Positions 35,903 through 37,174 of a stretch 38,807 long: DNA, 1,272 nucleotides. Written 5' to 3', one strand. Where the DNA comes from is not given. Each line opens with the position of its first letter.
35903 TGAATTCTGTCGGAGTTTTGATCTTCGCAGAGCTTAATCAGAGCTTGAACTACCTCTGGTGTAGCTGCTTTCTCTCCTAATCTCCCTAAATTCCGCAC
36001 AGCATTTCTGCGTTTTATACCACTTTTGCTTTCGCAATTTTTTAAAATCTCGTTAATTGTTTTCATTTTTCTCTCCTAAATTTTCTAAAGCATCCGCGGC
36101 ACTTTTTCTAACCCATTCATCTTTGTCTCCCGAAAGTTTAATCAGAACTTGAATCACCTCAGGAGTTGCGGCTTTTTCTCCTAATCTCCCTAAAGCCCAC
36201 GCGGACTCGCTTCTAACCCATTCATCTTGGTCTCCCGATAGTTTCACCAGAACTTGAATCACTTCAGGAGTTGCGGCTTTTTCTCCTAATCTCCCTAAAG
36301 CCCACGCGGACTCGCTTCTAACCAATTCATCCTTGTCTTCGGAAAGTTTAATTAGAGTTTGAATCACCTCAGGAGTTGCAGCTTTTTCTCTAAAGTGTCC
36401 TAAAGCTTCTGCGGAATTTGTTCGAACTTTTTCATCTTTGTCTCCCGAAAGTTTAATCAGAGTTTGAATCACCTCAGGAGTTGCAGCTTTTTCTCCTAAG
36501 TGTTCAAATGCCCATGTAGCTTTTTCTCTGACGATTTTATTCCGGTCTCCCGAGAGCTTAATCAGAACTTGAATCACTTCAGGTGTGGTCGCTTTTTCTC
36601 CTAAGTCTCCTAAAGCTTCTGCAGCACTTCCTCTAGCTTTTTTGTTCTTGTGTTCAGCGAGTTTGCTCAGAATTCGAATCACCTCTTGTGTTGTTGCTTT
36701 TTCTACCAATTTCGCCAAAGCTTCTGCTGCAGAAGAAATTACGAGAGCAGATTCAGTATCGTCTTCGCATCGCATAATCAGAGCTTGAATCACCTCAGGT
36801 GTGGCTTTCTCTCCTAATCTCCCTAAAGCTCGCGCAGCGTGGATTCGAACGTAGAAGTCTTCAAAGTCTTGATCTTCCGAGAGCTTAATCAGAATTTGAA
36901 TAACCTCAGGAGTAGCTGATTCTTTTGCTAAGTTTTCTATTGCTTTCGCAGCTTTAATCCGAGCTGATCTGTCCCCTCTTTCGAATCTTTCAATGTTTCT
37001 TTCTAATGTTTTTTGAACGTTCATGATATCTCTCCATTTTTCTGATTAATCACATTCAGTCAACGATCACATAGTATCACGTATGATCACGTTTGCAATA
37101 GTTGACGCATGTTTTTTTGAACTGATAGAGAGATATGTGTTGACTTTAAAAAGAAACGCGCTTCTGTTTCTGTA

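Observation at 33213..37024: A 3.8-kb head-to-tail array of six PBS-lyase/HEAT-like repeat genes (~35 units) takes up about 10% of the phage genome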

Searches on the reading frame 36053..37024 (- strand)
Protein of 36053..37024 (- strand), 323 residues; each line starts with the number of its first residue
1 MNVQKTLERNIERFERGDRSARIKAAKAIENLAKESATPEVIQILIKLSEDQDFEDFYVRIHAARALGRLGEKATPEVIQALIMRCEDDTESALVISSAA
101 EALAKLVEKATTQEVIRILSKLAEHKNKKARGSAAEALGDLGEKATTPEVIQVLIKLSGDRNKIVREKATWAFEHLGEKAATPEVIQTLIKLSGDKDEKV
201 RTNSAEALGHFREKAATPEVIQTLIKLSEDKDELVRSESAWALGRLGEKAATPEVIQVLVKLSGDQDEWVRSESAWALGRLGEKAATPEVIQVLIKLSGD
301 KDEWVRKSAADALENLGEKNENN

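Call 6: search_protein_families(library=pfam, proteins=[window:36053-37024:-], max_evalue=0.01)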
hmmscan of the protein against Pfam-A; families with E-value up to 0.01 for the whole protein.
window:36053-37024:- (323 aa): 33 families (the best 25 are shown)
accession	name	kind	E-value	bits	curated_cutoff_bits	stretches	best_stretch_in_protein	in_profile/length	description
PF13646.12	HEAT_2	-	8.6e-50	167.4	27.7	5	12-104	6-88/88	HEAT repeats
PF02985.28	HEAT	-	1.1e-36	121.8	23.5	4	221-249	2-30/31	HEAT repeat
PF13513.12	HEAT_EZ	-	7.2e-33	112.9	27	1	216-246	25-55/55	HEAT-like repeat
PF03130.22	HEAT_PBS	-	1e-31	106.2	20.9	3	270-297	1-24/27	PBS lyase HEAT-like repeat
PF00514.29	Arm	-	2.8e-20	72.1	20.6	0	220-246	13-39/41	Armadillo/beta-catenin-like repeat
PF12348.14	CLASP_N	-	8.2e-13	48.9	27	1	150-206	95-152/227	CLASP N terminal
PF08713.17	DNA_alkylation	-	3.8e-12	46.8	21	2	252-321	118-187/213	DNA alkylation repair enzyme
PF01602.26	Adaptin_N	-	7.9e-12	44.9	37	1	115-225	80-193/524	Adaptin N terminal region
PF21041.3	XMAP215_CLASP_TOG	-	3.6e-10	40.4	27.1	1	74-170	90-194/230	XMAP215/Dis1/CLASP, TOG domain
PF12755.13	Vac14_Fab1_bd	-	4.8e-09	37.2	22.1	0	181-238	24-87/97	Vacuolar 14 Fab1-binding region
PF20168.4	PDS5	-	9.8e-09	34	27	1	114-246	242-387/1053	Sister chromatid cohesion protein PDS5 protein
PF25786.1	HEAT_GCN1_C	-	1.8e-08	35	27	0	34-120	21-107/151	GCN1-like, C-terminal HEAT repeats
PF24492.1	HEAT_ECM29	-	1.1e-07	32.5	27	0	77-156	93-154/160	Proteasome adapter and scaffold protein ECM29, HEAT-repeat domain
PF12717.13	Cnd1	-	1.6e-07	32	26.4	1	200-321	2-131/162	non-SMC mitotic condensation complex subunit 1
PF21547.3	TTI1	-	5.7e-07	29.8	27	0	137-161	53-77/90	TELO2-interacting protein 1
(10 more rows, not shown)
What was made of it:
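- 36053..37024 (-): g1: 323-aa HEAT-only protein with 9 units and a divergent N-terminal cap. Pfam HEAT_2 8.6e-50 and HEAT_PBS 1e-31 (call 6).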

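Call 19: find_encoding_contigs(protein=window:36053-37024:-, flank=10000, max_places=10)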
Protein window:36053-37024:- (323 aa): 1 contig read that carries it; 1 place shown.
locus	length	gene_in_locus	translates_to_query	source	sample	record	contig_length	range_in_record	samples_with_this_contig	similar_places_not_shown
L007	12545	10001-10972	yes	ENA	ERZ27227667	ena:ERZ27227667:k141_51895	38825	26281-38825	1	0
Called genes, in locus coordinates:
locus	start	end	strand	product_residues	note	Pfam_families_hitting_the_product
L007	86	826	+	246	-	-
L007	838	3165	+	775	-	-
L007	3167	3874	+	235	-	-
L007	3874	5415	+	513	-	PF11134:Phage_stabilise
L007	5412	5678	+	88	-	-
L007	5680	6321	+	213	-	-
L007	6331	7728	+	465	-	-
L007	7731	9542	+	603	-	-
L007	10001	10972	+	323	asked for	-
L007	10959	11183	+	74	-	PF13646:HEAT_2 (weak), PF03130:HEAT_PBS (faint)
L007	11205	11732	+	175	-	-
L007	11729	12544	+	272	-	?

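Call 29: find_homologous_proteins(query=L007:7731-9542:+, max_evalue=0.00001)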
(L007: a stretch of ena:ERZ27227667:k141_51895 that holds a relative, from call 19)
Query L007:7731-9542:+ (603 aa): 1 proteins with E <= 0.00001 among 8000 candidates.
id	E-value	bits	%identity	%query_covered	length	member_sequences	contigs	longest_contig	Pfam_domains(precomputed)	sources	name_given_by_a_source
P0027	0.0e+0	1297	100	100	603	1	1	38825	-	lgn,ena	-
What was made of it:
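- Tried and rejected: The homologue search for the 603-aa upstream protein returned only itself (call 29).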

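Call 30: search_dna_similar(query=window:36053-37024:-, collection=phages, mode=protein, max_rows=30, max_evalue=0.001)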
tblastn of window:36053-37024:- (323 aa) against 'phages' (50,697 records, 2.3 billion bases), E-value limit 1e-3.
Records with a match: 1; places in all: 1; records where one place covers at least 80% of the query: 0.
Best place of each record, by identity: <60% 1.
By first word of the organism name: Bacteriophage 1.
By host as written in the record: - 1.
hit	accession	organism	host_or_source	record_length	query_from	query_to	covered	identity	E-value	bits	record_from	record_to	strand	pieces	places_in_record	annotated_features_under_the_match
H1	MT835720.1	Bacteriophage sp.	human fecal samples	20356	127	318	59%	25.5%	2e-4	49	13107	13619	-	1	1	record has no annotation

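Call 51: search_solved_structures(query=window:36053-37024:-, max_evalue=0.00001, show_alignments=2)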
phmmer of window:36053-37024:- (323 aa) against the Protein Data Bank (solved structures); distinct sequences matched with E-value up to 0.00001: 28.
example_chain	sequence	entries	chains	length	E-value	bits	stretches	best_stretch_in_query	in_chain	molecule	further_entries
4zv6_A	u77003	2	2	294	4.8e-49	170.5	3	186-319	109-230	AlphaRep-7 | alpha-Rep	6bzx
9sah_A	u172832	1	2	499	9e-47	163.1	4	185-319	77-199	E4-NB2 synthetic fusion protein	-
6ft5_A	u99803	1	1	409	6.8e-44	153.6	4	213-319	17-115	alphaRep A3_A3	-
6fsq_A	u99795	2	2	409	2.4e-39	138.7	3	146-318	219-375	alphaRep A3_bGFPD | A3_bGFPD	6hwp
4xl5_C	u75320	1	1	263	4.6e-28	101.7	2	146-319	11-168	bGFP-A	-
7p0h_A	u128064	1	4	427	6.6e-26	94.6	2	179-319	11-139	Helicobacter pylori ComF fused to an artificial alphaREP crystallization helper (named B2)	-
3ltj_A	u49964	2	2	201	3.8e-25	92.1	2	210-319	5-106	AlphaRep-4 | bA3-2: binder of A3 protein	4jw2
6gwc_C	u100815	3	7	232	4.7e-25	91.8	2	185-318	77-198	iE5 ALPHAREP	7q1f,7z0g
3ltm_A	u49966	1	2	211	2.1e-22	83.1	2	220-318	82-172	Alpha-Rep4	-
6gx7_E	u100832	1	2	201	7.4e-22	81.3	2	210-319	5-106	iiiA5 ALPHAREP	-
4xvp_D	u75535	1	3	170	7.4e-18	68.2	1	146-286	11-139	BGFP-C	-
9rhz_A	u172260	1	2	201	7.7e-18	68.1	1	215-319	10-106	ALPHAREP bE5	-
6gwd_G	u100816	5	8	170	7.7e-18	68.1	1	181-318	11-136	iiH5 ALPHAREP | iih5 Alpha Repeating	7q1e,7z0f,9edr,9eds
8aw4_A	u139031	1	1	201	1.8e-17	66.9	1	210-317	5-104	ALPHAREP bB-E3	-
9t1m_A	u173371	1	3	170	5.1e-17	65.4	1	210-319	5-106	Alpha Rep E4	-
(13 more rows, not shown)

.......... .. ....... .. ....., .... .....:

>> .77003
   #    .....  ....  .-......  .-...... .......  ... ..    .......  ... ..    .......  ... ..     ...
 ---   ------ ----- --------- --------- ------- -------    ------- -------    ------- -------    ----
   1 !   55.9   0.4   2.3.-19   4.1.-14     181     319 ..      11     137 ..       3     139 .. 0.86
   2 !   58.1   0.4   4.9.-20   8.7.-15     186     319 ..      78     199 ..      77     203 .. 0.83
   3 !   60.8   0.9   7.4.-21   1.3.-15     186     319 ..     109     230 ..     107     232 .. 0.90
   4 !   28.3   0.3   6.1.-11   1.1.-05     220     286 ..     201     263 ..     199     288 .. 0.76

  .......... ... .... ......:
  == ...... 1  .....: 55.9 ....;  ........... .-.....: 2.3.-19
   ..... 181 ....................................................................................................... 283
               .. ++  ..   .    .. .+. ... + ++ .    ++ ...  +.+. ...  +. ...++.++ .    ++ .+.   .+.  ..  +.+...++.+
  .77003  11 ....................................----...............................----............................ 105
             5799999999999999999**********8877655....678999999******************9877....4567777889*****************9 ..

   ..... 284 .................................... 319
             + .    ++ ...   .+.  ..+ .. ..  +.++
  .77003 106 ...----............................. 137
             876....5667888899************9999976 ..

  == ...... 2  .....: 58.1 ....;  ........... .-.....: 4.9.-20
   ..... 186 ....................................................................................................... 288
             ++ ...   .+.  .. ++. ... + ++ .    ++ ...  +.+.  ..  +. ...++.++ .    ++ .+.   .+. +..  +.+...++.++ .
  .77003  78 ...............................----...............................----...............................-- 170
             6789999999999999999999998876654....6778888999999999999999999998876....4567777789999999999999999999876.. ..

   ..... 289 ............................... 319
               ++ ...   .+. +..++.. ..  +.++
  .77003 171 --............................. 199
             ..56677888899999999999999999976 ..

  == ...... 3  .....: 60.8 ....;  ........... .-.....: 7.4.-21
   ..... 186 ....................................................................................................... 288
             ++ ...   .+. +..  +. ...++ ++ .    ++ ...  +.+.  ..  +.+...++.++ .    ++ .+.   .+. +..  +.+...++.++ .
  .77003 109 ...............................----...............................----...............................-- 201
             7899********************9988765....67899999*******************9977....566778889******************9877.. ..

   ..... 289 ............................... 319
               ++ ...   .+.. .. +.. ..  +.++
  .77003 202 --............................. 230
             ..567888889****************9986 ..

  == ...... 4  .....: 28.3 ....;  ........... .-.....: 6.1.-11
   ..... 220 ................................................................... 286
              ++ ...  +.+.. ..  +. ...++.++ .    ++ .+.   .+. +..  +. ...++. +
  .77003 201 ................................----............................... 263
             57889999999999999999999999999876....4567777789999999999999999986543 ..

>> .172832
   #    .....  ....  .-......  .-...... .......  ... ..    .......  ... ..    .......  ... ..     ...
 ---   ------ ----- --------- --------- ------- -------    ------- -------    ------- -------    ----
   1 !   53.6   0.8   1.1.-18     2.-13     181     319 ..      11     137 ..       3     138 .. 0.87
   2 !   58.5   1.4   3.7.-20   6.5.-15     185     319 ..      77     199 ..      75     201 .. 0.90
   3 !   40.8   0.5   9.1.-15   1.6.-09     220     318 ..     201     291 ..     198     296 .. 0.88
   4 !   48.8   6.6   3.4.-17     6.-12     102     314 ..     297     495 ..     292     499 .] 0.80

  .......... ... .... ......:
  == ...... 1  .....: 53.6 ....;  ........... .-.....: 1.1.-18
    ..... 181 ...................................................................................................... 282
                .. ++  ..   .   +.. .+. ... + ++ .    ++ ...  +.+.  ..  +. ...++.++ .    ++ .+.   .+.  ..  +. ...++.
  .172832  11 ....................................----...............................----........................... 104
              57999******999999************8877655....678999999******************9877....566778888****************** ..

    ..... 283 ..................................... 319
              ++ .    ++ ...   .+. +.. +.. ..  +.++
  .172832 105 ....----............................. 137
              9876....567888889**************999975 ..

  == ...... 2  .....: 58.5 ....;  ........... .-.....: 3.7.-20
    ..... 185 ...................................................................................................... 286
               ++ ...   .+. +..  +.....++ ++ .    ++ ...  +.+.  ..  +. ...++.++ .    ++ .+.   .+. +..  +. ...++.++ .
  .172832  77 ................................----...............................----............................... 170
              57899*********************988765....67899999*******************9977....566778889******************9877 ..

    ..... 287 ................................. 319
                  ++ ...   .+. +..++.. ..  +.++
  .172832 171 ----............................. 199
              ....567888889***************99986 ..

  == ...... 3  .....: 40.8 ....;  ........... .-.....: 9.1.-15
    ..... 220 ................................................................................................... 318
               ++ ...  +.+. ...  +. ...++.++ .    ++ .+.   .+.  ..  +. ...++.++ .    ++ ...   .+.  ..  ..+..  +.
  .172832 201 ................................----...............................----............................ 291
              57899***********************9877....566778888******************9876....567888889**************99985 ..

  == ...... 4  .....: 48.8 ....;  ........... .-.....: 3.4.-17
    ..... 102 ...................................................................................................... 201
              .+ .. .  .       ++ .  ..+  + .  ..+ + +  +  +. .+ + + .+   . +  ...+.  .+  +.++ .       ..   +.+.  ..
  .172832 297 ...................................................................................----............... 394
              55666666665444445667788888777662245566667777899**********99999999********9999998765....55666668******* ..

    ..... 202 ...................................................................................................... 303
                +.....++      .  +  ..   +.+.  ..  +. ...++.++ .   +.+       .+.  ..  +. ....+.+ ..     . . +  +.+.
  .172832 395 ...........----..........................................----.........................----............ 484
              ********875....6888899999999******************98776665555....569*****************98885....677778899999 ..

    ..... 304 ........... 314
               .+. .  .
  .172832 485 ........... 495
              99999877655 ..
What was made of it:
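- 36053..37024 (-): Closest solved structures are alphaRep proteins, E 4.8e-49 (call 51).
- On alphaRep-type thermostable HEAT-like subgroup: HMMER alignments need a 4-residue gap per unit (call 51).
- Closest known: alphaRep artificial binders and the natural thermostable HEAT-like. Different: The period is 34-35 aa rather than 31 aa, because of a 4-residue insertion (ATPE) in the inter-repeat turn (alignment in call 51).
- Positions 17, 18, 21, 22, 25 and 29 align with alphaRep positions 18, 19, 22, 23, 26 and 30 (alignment in call 51).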

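Call 60: search_protein_families(library=padloc, proteins=[window:36053-37024:-, L007:11729-12544:+], max_evalue=0.01)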
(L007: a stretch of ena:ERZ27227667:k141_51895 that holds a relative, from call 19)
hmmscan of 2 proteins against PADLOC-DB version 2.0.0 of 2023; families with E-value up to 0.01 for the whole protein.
window:36053-37024:- (323 aa): 6 families
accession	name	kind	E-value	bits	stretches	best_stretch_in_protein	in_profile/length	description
PDLC02919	HEAT-ARM_XIII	-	9.6e-15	51.1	2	134-253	836-947/1972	-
PDLC02973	WGR_XIII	-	1.8e-13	47.9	3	237-321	115-192/973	-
PDLC03760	RT_UG22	-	1.1e-11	42.5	2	24-114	382-466/476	DRT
PDLC01150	HEAT_CxxC_PDDEXK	-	3.9e-11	40.8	2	238-318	11-87/288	HEAT_CxxC_PD-DEXK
PDLC03925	OloA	-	3.7e-09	34.4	1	147-314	98-269/596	-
PDLC00946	Cas5a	-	0.00019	19.6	0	98-188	60-152/173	"CRISPR-associated protein Cas5, subtype I-A/APERN"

L007:11729-12544:+ (272 aa): 5 families
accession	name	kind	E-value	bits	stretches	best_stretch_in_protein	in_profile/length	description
PDLC02919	HEAT-ARM_XIII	-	2.3e-16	56.5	2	9-131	1485-1599/1972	-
PDLC01150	HEAT_CxxC_PDDEXK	-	2.5e-14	51.3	1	171-255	11-91/288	HEAT_CxxC_PD-DEXK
PDLC03760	RT_UG22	-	1.2e-13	49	1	8-80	362-436/476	DRT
PDLC02973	WGR_XIII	-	5.7e-13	46.2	2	198-263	107-169/973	-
PDLC03925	OloA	-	3.2e-08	31.3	1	31-262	110-284/596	-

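Call 61: search_protein_families(library=ncbifam, proteins=[window:36053-37024:-, L007:11729-12544:+], max_evalue=0.001)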
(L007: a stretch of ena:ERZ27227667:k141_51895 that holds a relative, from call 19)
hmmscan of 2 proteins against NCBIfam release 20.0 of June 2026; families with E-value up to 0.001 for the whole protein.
window:36053-37024:- (323 aa): 9 families
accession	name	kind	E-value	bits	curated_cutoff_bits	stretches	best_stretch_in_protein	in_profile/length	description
NF058502.1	phyc_lyase_CpcE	equivalog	2e-25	89.8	330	2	6-125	3-119/260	C-phycocyanin alpha-cysteine-84 phycocyanobilin lyase subunit CpcE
NF007244.0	PRK09687.1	equivalog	7.6e-17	61.5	275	1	107-276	47-216/285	putative lyase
NF045915.1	PhycobilmeDegNblB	equivalog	2.7e-14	53.2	300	2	17-238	13-211/214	phycobilisome degradation protein NblB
NF045662.1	DVU0298_fam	equivalog_domain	6.3e-12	45.5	75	1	231-301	120-188/213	DVU0298 family protein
NF010374.0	PRK13800.1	equivalog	1.6e-11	43.2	1196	1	33-318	605-868/898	fumarate reductase/succinate dehydrogenase flavoprotein subunit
NF058515.1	phyc_lyase_CpcF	equivalog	1.1e-07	31.6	220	1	90-254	10-171/200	C-phycocyanin alpha-cysteine-84 phycocyanobilin lyase subunit CpcF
NF058505.1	phyc_lyase_CpeY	equivalog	2.3e-06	26.5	600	0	197-250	65-114/419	C-phycoerythrin alpha-cysteine-82 phycoerythrobilin lyase CpeY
TIGR00276.1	TIGR00276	equivalog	4.7e-06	25.8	200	0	199-245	293-336/337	tRNA epoxyqueuosine(34) reductase QueG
TIGR01874.1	cas_cas5a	exception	0.00071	19.6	23.05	0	98-188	60-152/173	type I-A CRISPR-associated protein Cas5a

L007:11729-12544:+ (272 aa): 11 families
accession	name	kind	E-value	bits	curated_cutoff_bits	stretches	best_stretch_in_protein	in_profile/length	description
NF058502.1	phyc_lyase_CpcE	equivalog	9.9e-23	80.9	330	4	15-116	11-113/260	C-phycocyanin alpha-cysteine-84 phycocyanobilin lyase subunit CpcE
NF007244.0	PRK09687.1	equivalog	6.6e-22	78.1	275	1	222-270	160-208/285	putative lyase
NF045915.1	PhycobilmeDegNblB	equivalog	3.7e-17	62.6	300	2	154-270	100-206/214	phycobilisome degradation protein NblB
NF010374.0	PRK13800.1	equivalog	2.1e-14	52.8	1196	2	116-269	748-884/898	fumarate reductase/succinate dehydrogenase flavoprotein subunit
NF045662.1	DVU0298_fam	equivalog_domain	2.4e-14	53.4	75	1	200-267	121-187/213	DVU0298 family protein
NF058515.1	phyc_lyase_CpcF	equivalog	1.6e-11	44.2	220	1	12-190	4-173/200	C-phycocyanin alpha-cysteine-84 phycocyanobilin lyase subunit CpcF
NF058505.1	phyc_lyase_CpeY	equivalog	1.8e-09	36.7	600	0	201-264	66-124/419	C-phycoerythrin alpha-cysteine-82 phycoerythrobilin lyase CpeY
TIGR01557.1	myb_SHAQKYF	subfamily_domain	6.8e-07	29.5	29.3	0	64-96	17-50/57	myb-like DNA-binding domain, SHAQKYF class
NF003436.0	PRK04964.1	equivalog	3.2e-05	24.1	99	0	111-138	31-60/68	YaeP family protein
TIGR00276.1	TIGR00276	equivalog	3.4e-05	23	200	0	165-213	292-336/337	tRNA epoxyqueuosine(34) reductase QueG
NF006501.0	PRK08937.3-1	equivalog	9.8e-05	22.5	310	0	198-261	42-101/191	adenylosuccinate lyase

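Call 74: search_protein_families(library=phrogs, proteins=[P0027, window:36053-37024:-], max_evalue=0.01)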
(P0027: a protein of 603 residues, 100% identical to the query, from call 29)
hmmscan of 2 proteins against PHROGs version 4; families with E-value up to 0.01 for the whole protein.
P0027 (603 aa): 0 families

window:36053-37024:- (323 aa): 5 families
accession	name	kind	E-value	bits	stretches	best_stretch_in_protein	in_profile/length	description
phrog_8967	-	unknown function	6.2e-09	37.1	0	211-240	85-114/138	-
phrog_558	-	unknown function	4.6e-06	27.5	0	168-204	11-41/51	-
phrog_35673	-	unknown function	8.3e-05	23.1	0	184-192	7-15/32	-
phrog_9865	-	unknown function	0.00063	20.8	0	97-119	17-39/74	-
phrog_21119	-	unknown function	0.0062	17.7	0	174-200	8-34/60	-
